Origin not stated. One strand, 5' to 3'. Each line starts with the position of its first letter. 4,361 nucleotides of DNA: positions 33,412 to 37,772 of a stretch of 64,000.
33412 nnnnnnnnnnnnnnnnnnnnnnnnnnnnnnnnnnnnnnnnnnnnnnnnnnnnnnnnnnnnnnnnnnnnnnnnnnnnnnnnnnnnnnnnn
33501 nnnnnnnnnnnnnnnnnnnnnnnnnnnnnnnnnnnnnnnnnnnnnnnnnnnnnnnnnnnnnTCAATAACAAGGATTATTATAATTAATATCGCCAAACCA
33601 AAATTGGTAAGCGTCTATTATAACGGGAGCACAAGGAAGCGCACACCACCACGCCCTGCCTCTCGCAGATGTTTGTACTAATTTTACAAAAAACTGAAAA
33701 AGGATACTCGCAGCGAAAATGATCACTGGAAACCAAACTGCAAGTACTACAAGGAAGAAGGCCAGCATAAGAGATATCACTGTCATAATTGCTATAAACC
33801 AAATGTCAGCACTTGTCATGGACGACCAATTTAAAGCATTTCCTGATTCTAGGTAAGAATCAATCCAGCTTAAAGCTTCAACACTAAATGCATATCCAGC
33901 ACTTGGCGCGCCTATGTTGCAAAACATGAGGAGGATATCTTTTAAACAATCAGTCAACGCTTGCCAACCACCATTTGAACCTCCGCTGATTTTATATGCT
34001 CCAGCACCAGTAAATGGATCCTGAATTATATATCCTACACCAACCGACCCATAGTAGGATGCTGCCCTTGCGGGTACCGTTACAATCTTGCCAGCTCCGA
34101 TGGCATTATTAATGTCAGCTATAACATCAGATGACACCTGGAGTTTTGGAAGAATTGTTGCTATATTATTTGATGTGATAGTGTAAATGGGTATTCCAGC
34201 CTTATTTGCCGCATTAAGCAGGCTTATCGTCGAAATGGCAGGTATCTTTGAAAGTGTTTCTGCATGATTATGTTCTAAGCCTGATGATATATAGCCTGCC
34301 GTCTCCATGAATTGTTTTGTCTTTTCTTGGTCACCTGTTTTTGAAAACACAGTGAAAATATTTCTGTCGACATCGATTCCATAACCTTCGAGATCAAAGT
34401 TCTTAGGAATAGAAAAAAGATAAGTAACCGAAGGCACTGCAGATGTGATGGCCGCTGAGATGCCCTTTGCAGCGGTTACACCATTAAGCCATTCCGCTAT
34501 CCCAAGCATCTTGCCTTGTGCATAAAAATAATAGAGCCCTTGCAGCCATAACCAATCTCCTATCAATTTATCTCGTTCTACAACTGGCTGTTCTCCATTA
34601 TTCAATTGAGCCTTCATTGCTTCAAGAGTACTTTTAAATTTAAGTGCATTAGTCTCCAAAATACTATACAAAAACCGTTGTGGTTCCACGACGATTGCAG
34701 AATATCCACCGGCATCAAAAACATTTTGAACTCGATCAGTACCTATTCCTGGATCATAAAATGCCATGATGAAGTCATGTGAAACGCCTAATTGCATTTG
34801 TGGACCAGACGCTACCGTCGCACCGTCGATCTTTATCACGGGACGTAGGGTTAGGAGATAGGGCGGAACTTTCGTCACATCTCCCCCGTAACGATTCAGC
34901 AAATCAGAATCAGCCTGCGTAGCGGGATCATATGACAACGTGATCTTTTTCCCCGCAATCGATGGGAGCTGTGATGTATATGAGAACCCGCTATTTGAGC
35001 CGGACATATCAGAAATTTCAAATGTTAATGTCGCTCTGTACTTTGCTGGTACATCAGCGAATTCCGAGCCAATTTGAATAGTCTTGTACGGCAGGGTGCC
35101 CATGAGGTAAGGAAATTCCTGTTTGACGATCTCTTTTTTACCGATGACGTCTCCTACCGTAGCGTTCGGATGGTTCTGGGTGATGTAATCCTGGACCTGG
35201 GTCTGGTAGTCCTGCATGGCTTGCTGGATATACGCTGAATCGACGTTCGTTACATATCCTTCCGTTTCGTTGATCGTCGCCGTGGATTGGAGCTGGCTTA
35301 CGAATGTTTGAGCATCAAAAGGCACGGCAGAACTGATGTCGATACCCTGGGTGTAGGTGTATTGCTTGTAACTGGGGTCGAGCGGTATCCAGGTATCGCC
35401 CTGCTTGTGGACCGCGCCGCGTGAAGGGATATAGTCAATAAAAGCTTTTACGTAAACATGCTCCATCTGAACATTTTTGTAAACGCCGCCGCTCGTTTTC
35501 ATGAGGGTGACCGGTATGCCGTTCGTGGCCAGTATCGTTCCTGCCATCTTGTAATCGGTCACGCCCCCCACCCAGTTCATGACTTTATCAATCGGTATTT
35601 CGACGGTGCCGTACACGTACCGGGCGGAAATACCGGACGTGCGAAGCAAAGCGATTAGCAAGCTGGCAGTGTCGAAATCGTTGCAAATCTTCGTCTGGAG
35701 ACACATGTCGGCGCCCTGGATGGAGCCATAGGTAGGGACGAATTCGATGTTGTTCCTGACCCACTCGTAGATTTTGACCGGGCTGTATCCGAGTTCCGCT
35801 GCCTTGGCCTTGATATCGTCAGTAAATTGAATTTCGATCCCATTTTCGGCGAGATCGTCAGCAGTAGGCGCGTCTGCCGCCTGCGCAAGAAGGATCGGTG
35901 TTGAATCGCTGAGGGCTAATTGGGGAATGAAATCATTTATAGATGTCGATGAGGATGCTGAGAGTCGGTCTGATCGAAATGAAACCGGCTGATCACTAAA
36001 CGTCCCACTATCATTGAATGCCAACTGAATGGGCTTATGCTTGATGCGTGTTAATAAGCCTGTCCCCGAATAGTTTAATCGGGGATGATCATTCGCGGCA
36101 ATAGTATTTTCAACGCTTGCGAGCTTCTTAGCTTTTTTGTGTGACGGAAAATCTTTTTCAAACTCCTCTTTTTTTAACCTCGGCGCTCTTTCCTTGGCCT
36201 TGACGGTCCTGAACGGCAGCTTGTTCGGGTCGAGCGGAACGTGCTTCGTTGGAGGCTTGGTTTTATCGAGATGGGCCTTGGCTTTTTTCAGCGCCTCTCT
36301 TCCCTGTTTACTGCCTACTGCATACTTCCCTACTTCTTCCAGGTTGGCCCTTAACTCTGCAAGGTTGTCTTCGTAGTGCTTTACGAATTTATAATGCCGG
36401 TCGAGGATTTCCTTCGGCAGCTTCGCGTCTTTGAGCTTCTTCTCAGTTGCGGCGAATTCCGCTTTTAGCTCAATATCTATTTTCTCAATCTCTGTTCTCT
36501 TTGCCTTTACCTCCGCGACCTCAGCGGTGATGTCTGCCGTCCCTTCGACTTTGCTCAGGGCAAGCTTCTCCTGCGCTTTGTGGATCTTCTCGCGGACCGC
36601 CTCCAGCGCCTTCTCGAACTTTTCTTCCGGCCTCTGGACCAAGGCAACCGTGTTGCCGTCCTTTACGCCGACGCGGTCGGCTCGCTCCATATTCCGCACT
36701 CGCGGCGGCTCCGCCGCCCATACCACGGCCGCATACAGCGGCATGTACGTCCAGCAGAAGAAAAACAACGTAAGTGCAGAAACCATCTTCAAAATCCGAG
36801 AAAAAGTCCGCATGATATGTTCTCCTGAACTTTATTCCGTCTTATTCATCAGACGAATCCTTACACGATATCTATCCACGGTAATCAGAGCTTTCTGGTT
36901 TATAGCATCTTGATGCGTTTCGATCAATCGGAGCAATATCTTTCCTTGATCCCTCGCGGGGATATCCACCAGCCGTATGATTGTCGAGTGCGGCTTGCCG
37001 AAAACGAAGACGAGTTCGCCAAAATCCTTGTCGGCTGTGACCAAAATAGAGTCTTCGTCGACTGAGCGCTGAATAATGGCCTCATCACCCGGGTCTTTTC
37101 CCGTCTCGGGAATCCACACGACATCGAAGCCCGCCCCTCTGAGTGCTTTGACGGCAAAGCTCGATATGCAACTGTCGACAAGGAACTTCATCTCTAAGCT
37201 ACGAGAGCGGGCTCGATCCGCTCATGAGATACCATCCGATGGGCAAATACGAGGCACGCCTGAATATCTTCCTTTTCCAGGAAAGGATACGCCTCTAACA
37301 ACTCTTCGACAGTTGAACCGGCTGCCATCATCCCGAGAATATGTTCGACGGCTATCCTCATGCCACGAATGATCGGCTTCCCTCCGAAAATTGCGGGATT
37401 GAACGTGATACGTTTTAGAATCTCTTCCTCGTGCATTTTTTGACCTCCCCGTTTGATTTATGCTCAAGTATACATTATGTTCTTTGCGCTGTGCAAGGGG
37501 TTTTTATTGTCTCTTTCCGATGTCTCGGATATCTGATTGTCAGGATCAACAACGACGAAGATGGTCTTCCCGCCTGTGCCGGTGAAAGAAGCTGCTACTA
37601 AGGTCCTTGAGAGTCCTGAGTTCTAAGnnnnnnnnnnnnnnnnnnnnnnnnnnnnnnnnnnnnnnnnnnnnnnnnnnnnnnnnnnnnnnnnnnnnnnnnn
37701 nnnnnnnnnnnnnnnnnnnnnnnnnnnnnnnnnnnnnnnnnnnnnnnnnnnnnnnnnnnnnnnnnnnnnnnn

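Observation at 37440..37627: Orphan about 40-codon CARDB-module relic flanked by a DUF6788-like gene and a DUF433/DUF5615 toxin-antitoxin-like pair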

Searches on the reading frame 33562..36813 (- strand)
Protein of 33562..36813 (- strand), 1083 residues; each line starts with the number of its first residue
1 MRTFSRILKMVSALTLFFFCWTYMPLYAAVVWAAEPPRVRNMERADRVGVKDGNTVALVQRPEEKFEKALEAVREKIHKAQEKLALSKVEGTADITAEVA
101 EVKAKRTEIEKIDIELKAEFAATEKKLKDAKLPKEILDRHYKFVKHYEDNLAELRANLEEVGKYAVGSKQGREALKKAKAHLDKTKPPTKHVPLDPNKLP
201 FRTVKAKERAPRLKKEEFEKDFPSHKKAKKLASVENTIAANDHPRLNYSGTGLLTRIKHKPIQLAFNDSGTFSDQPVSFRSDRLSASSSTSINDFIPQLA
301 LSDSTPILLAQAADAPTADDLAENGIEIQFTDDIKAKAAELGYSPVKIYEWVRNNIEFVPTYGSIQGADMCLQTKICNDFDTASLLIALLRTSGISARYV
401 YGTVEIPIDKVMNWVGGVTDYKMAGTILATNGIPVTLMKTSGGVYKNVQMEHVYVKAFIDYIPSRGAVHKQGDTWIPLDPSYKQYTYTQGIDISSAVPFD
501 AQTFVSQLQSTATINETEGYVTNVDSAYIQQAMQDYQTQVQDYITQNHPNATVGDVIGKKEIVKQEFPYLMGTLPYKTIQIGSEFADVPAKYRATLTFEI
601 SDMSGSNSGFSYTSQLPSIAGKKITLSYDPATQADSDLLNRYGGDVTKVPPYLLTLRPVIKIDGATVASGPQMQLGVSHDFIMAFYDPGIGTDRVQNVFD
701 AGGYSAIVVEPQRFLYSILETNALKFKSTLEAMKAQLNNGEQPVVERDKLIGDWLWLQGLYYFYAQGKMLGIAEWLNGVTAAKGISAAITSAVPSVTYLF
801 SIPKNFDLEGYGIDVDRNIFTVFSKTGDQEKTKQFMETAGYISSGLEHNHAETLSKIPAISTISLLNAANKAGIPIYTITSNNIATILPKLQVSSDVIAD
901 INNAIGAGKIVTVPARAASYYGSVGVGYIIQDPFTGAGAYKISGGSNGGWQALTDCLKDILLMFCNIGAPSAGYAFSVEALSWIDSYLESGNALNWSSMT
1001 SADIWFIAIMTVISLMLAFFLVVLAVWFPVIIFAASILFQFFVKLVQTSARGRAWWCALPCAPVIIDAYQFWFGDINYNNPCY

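Call 7: search_protein_families(library=pfam, proteins=[window:33562-36813:-], max_evalue=0.1)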
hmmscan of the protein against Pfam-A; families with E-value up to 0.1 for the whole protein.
window:33562-36813:- (1083 aa): 1 family
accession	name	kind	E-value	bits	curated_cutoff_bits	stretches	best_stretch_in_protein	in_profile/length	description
PF01841.26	Transglut_core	-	2.1e-12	47.7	23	1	330-480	3-108/108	Transglutaminase-like superfamily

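Call 20: find_related_loci(query=A2, collection=genome_contigs, flank=10000)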
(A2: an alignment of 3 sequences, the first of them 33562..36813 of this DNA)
Query A2 (1083 aa) in genome_contigs; peptide patterns used: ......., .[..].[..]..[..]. (x = any residue, [..] = any of these).
308 stretches matched a pattern; 27 encode a relative of the query (tblastn E <= 1e-3); 26 distinct loci.
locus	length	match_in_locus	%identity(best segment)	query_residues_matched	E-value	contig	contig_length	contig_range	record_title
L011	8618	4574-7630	51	1-948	0e+0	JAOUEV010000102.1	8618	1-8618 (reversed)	MAG: Nitrospirota bacterium isolate 4_1_July_SF_Bin20 4_1_July_SF_Bin20_scaffold_4256_c1, whole genome shotgun sequence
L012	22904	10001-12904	49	1-965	0e+0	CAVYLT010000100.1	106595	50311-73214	MAG: Nitrospirota bacterium isolate MFD01299.bin.2.211 genome assembly, contig: contig_7935, whole genome shotgun sequen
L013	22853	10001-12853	49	1-948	0e+0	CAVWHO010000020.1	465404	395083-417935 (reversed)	MAG: Nitrospirota bacterium isolate MFD01299.bin.1.129 genome assembly, contig: contig_7980, whole genome shotgun sequen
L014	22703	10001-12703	49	1-943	0e+0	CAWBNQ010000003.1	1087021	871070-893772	MAG: Nitrospirota bacterium isolate MFD01299.bin.1.15 genome assembly, contig: contig_22949, whole genome shotgun sequen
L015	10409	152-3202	51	1-978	0e+0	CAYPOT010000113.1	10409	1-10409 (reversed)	MAG TPA_asm: uncultured Nitrospiraceae bacterium isolate ERP113451_co1_289 genome assembly, contig: NODE_7886_length_104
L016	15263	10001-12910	42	4-1045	0e+0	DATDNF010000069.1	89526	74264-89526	MAG TPA_asm: Geobacteraceae bacterium isolate SMAG_U430 k141_929060, whole genome shotgun sequence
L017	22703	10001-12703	43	1-948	0e+0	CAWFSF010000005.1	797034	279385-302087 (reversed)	MAG: Nitrospirota bacterium isolate MFD00905.bin.2.216 genome assembly, contig: contig_762, whole genome shotgun sequenc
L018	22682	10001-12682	43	1-950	0e+0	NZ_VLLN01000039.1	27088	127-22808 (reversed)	Geobacter argillaceus strain ATCC BAA-1139 Ga0052872_scaffold00039.39, whole genome shotgun sequence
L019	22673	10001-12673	44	4-948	0e+0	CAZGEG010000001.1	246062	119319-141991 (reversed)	MAG TPA_asm: uncultured Geobacter sp. isolate SRP302447_co2_789 genome assembly, contig: NODE_157_length_246062_cov_243.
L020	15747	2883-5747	43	1-948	0e+0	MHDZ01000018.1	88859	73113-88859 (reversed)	MAG: Nitrospirae bacterium GWC2_57_13 gwc2_scaffold_1514, whole genome shotgun sequence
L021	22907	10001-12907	41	4-1013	0e+0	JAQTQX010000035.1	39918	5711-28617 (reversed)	MAG: Desulfuromonadaceae bacterium isolate STB_15 NODE_2081_length_39918_cov_5.547385_Sandtown_B, whole genome shotgun s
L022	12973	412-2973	44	6-943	0e+0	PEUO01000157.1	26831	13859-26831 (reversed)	MAG: Deltaproteobacteria bacterium CG03_land_8_20_14_0_80_45_14 CG03_land_8_20_14_0.80_scaffold_483_c, whole genome shot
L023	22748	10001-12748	39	2-1027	0e+0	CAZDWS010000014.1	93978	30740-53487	MAG TPA_asm: uncultured Geobacteraceae bacterium isolate SRP302447_co3_257 genome assembly, contig: NODE_638_length_9397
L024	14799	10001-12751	41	4-973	0e+0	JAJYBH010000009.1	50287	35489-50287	MAG: Deltaproteobacteria bacterium isolate BP8.bin69 NODE_817_length_50287_cov_1.948704, whole genome shotgun sequence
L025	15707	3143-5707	39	2-949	0e+0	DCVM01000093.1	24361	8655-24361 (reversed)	MAG TPA_asm: Syntrophaceae bacterium UBA2188 UBA2188_contig_16288, whole genome shotgun sequence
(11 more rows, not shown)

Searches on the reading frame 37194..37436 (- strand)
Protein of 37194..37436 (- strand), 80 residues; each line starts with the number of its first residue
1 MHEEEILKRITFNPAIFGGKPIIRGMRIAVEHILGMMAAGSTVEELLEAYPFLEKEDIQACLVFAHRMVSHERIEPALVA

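Call 7: search_protein_families(library=pfam, proteins=[window:37194-37436:-], max_evalue=0.1)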
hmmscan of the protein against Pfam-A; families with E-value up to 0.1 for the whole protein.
window:37194-37436:- (80 aa): 1 family
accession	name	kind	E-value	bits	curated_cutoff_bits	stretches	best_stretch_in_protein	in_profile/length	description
PF04255.20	DUF433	-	2.5e-24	85.3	23.6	1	10-65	1-56/56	Protein of unknown function (DUF433)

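Call 11: find_encoding_contigs(protein=window:37194-37436:-, flank=10000, max_places=10)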
Protein window:37194-37436:- (80 aa): 12 contigs read that carry it; 10 places shown.
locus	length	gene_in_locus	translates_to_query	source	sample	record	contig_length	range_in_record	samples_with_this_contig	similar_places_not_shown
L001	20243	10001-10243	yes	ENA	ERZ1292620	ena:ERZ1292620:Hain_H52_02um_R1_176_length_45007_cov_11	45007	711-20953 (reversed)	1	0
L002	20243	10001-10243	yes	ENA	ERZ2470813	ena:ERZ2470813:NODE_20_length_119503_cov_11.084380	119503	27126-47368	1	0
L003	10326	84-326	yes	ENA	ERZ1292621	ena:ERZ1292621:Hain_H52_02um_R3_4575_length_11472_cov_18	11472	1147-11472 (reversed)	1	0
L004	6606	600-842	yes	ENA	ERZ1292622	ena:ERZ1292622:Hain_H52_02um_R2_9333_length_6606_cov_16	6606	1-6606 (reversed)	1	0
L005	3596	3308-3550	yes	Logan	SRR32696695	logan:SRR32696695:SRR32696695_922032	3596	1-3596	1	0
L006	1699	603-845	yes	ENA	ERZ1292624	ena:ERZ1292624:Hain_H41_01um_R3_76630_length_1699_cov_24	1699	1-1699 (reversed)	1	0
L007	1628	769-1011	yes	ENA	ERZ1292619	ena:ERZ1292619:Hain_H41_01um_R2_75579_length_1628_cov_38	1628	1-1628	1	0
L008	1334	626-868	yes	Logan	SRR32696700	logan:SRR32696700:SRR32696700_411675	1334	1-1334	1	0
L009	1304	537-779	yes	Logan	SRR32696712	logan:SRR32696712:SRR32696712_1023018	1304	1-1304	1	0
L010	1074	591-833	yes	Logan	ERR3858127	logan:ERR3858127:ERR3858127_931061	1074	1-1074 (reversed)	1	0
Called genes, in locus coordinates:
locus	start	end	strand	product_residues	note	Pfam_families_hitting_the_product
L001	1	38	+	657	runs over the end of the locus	PF01627:Hpt, PF07194:P2 (weak), PF02895:H-kinase_dim, PF02518:HATPase_c, PF01584:CheW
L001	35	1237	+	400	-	PF00072:Response_reg, PF01339:CheB_methylest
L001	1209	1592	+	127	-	PF00072:Response_reg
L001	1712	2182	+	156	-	PF04509:CheC (faint), PF13690:CheX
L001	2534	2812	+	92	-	-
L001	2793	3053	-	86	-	-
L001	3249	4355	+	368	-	PF03050:DDE_Tnp_IS66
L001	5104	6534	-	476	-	PF13795:HupE_UreJ_2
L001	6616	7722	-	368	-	PF08450:SGL (faint), PF01436:NHL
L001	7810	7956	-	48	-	-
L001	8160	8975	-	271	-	PF00072:Response_reg, PF12833:HTH_18, PF00165:HTH_AraC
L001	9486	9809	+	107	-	-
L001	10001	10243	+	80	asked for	PF04255:DUF433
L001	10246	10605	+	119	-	PF18480:DUF5615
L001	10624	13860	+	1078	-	PF01841:Transglut_core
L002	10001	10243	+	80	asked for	PF04255:DUF433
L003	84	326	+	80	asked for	PF04255:DUF433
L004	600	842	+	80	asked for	PF04255:DUF433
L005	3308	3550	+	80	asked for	PF04255:DUF433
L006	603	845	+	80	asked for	PF04255:DUF433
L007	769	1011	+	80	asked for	PF04255:DUF433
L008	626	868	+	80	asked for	PF04255:DUF433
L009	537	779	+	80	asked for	PF04255:DUF433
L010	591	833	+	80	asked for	PF04255:DUF433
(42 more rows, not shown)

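Call 46: search_protein_families(library=ncbifam, proteins=[window:37194-37436:-], max_evalue=0.01)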
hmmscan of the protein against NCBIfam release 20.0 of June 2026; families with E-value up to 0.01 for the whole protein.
window:37194-37436:- (80 aa): 0 families

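Call 51: find_homologous_proteins(query=window:37194-37436:-, max_evalue=1e-10)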
Query window:37194-37436:- (80 aa): 5746 proteins with E <= 1e-10 among 5768 candidates; the best 120 are listed.
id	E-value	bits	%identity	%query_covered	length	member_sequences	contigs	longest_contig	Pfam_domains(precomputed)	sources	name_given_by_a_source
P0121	2.4e-43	163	99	100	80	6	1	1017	PF04255.21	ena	-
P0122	1.1e-41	158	91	100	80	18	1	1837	PF04255.21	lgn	-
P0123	4.2e-41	156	89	100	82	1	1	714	PF04255.21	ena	-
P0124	8.7e-41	155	89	100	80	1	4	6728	PF04255.21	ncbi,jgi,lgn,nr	ncbi:MAG: DUF433 domain-containing protein [Nitrospirae bacterium]|nr:DUF433 domain-containing prote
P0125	4.1e-40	153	86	100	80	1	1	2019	PF04255.21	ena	-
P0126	7.0e-40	152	89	99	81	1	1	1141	PF04255.21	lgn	-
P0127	7.8e-40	152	90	98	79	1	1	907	PF04255.21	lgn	-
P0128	9.8e-40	151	87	99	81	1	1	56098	PF04255.21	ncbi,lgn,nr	ncbi:MAG: DUF433 domain-containing protein [Nitrospirae bacterium]|nr:DUF433 domain-containing prote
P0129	1.1e-39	151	91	100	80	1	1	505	PF04255.21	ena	-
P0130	1.3e-39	151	89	99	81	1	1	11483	PF04255.21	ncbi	-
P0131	1.3e-39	151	90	98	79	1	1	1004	PF04255.21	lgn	-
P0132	1.5e-39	151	89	100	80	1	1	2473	PF04255.21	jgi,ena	jgi:uncharacterized protein (DUF433 family)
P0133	1.7e-39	151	85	100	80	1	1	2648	PF04255.21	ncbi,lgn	-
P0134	1.8e-39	151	89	100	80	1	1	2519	PF04255.21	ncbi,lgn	-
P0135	1.8e-39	151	86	99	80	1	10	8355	PF04255.21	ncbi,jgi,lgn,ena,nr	ncbi:MAG: hypothetical protein A2W22_00010 [Candidatus Levybacteria bacterium RBG_16_35_11]|nr:MAG: 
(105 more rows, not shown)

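Call 52: find_encoding_contigs(protein=P0124, flank=2500, max_places=4)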
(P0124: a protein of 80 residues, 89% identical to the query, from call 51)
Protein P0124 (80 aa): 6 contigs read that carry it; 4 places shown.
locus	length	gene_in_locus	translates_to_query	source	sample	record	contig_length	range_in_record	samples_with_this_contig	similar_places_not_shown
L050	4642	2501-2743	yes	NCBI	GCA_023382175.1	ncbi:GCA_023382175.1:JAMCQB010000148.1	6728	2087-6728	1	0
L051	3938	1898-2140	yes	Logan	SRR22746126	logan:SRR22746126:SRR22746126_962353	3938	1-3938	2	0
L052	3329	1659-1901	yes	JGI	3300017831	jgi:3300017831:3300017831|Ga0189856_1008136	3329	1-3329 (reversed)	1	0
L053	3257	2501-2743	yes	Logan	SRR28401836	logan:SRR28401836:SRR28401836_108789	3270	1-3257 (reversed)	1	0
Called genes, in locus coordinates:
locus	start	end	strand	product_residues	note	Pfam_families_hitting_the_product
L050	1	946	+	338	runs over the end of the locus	PF13593:SBF_like, PF01758:SBF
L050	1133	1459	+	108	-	PF02694:UPF0060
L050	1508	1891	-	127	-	PF13560:HTH_31 (faint), PF01381:HTH_3 (weak)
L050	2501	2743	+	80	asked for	PF04255:DUF433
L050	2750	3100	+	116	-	PF18480:DUF5615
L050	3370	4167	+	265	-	PF03352:Adenine_glyco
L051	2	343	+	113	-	?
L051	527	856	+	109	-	PF02694:UPF0060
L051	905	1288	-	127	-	PF13560:HTH_31 (faint), PF01381:HTH_3 (weak)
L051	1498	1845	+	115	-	PF13335:Mg_chelatase_C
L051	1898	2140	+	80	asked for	PF04255:DUF433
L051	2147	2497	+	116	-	PF18480:DUF5615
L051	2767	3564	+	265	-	PF03352:Adenine_glyco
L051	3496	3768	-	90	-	-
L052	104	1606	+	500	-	PF13541:ChlI, PF00493:MCM (faint), PF01078:Mg_chelatase, PF07728:AAA_5 (faint), PF13335:Mg_chelatase_C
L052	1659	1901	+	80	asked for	PF04255:DUF433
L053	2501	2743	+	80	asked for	PF04255:DUF433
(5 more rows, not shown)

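Call 53: find_encoding_contigs(protein=P0128, flank=2500, max_places=2)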
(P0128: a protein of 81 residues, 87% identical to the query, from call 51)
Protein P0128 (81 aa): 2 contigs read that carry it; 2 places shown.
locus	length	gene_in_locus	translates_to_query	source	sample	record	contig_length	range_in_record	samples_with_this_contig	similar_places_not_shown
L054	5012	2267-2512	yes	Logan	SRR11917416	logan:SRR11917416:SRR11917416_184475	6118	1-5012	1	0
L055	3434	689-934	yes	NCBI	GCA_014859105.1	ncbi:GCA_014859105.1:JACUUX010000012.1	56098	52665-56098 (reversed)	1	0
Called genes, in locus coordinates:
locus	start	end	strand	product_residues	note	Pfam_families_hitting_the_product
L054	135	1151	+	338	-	PF00271:Helicase_C, PF22590:Cas3-like_C_2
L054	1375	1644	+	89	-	PF03683:UPF0175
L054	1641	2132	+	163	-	PF11848:DUF3368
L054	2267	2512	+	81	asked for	PF04255:DUF433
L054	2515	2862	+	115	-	PF18480:DUF5615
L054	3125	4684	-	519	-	PF02689:Herpes_Helicase (faint), PF05970:PIF1, PF13245:AAA_19, PF13604:AAA_30, PF13538:UvrD_C_2 (weak), PF13280:WYL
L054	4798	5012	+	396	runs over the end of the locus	PF01867:Cas_Cas1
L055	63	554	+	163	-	PF11848:DUF3368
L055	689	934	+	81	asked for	PF04255:DUF433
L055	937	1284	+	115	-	PF18480:DUF5615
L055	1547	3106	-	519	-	PF02689:Herpes_Helicase (faint), PF05970:PIF1, PF13245:AAA_19, PF13604:AAA_30, PF13538:UvrD_C_2 (weak), PF13280:WYL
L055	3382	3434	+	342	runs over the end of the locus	PF01867:Cas_Cas1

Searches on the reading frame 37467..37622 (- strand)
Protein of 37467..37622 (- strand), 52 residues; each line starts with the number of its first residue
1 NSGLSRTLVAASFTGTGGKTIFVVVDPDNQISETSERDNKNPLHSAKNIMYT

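Call 7: search_protein_families(library=pfam, proteins=[window:37467-37622:-], max_evalue=0.1)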
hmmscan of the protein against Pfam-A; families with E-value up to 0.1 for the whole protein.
seq(52 aa): 1 family
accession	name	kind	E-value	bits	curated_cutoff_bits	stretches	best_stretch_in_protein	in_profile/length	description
PF07705.17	CARDB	-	0.0005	20.7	22.7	1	15-40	73-98/101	CARDB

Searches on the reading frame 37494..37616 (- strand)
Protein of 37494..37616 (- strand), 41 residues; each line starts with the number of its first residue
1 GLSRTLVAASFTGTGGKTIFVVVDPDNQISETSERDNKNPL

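Call 43: find_homologous_proteins(query=window:37494-37616:-, max_evalue=10)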
Query seq(41 aa): no candidate shares three 5-residue words with the query. No homologue found.
